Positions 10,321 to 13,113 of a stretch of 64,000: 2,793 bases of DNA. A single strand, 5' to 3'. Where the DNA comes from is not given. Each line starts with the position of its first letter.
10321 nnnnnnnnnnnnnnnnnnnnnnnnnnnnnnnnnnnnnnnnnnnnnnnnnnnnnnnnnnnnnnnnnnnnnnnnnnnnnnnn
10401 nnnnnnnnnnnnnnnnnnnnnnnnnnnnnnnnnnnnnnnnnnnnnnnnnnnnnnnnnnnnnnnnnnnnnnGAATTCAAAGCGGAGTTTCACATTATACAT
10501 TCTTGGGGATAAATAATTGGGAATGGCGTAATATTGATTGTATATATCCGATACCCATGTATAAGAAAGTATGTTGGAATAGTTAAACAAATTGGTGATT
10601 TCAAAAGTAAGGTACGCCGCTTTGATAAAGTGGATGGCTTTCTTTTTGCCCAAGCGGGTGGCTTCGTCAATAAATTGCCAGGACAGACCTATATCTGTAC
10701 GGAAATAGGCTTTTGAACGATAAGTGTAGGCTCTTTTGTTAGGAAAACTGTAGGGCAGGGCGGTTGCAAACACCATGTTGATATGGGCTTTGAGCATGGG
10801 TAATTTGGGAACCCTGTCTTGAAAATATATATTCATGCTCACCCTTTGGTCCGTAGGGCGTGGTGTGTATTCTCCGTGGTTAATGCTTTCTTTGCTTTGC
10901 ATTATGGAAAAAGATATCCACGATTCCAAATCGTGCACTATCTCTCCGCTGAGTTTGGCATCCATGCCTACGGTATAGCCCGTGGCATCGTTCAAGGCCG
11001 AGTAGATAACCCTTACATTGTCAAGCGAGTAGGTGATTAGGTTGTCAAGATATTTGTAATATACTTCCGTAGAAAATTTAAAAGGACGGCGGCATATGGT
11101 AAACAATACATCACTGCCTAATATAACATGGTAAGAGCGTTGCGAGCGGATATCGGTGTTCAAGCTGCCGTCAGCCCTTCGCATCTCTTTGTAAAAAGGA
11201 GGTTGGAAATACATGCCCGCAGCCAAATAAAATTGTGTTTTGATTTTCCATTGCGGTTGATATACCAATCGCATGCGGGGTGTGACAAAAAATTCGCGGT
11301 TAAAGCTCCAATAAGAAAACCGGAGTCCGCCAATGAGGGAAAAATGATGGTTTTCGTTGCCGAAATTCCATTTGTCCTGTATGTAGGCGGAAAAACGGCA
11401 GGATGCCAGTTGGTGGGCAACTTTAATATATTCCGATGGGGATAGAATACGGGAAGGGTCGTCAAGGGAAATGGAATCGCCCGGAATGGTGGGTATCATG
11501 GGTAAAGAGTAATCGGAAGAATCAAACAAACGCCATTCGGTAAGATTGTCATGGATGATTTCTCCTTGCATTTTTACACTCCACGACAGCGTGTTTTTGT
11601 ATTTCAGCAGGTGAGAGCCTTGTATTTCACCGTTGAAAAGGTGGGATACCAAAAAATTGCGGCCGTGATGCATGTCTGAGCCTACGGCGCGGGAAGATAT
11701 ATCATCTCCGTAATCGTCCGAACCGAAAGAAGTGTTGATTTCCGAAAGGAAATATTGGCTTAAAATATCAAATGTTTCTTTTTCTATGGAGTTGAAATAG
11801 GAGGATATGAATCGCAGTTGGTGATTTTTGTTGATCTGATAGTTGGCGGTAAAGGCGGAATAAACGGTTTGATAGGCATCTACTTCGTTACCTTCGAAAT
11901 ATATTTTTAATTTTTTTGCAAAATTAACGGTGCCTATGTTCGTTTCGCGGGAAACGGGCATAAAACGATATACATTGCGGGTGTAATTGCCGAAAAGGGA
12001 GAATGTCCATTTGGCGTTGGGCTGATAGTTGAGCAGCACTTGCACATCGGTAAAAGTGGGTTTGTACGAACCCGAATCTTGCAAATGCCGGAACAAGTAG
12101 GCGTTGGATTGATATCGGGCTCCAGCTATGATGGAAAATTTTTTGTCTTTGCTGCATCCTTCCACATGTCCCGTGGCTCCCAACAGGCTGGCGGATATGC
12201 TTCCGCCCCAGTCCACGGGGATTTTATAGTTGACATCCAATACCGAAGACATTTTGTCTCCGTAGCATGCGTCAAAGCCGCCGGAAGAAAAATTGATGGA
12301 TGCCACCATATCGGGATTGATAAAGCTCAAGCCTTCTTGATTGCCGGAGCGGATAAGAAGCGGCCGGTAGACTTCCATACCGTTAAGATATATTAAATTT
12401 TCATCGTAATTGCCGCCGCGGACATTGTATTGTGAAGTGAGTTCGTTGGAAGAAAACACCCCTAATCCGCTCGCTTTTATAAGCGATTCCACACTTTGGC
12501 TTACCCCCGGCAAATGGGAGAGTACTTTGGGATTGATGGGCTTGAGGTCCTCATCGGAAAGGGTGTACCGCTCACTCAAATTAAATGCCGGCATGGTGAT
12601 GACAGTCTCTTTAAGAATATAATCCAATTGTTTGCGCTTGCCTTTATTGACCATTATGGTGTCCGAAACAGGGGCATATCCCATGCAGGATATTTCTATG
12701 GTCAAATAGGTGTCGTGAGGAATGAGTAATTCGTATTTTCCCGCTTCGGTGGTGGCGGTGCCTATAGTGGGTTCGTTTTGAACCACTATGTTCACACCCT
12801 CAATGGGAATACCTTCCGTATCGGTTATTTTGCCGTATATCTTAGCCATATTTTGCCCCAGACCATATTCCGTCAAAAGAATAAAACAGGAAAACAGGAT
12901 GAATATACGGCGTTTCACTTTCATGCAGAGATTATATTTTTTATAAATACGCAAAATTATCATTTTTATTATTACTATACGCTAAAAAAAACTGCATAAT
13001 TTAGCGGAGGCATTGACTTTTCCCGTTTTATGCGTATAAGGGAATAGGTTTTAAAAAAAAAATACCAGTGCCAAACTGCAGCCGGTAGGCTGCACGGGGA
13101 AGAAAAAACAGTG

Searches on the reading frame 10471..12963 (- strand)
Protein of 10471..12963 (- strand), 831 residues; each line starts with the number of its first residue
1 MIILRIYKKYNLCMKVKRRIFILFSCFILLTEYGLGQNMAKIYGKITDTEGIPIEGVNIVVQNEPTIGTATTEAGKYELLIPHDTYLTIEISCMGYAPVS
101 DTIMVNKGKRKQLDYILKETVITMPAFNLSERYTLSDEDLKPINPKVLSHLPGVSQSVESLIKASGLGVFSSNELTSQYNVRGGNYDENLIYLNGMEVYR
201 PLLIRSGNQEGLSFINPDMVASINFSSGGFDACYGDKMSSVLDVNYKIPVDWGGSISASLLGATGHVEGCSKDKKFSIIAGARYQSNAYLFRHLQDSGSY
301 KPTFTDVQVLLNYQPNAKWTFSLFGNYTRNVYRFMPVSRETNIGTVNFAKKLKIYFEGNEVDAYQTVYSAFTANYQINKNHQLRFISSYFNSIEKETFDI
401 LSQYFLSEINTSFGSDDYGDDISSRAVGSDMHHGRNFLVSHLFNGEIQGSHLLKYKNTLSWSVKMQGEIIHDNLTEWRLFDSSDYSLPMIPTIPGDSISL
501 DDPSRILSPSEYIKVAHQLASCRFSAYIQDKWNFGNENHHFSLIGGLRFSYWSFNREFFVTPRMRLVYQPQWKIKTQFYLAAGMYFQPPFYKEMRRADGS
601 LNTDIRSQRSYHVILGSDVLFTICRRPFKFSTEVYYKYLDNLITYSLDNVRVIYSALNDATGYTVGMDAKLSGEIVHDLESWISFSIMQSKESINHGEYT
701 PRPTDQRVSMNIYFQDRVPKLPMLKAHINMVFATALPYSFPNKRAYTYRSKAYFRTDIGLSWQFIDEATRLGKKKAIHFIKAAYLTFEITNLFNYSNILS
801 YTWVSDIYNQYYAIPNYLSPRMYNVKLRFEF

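Call 66: search_protein_families(library=pfam, proteins=[window:10471-12963:-], max_evalue=0.001)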
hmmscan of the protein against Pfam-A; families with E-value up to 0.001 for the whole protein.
window:10471-12963:- (831 aa): 5 families
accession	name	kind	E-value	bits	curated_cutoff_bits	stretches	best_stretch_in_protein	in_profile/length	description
PF00593.30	TonB_dep_Rec_b-barrel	-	8.1e-16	59.3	27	1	364-765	44-424/436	TonB dependent receptor-like, beta-barrel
PF13715.12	CarbopepD_reg_2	-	8.6e-14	51.8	32.2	1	42-124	1-83/88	CarboxypepD_reg-like domain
PF13620.12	CarboxypepD_reg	-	1.8e-10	41.5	32.3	1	42-116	2-80/82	Carboxypeptidase regulatory-like domain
PF07715.20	Plug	-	1.7e-07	32.1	23.9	1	152-236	33-101/107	TonB-dependent Receptor Plug Domain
PF25020.1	TTR_TEN1-4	-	1.1e-05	25.7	27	1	39-109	6-77/86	Teneurin TTR-like domain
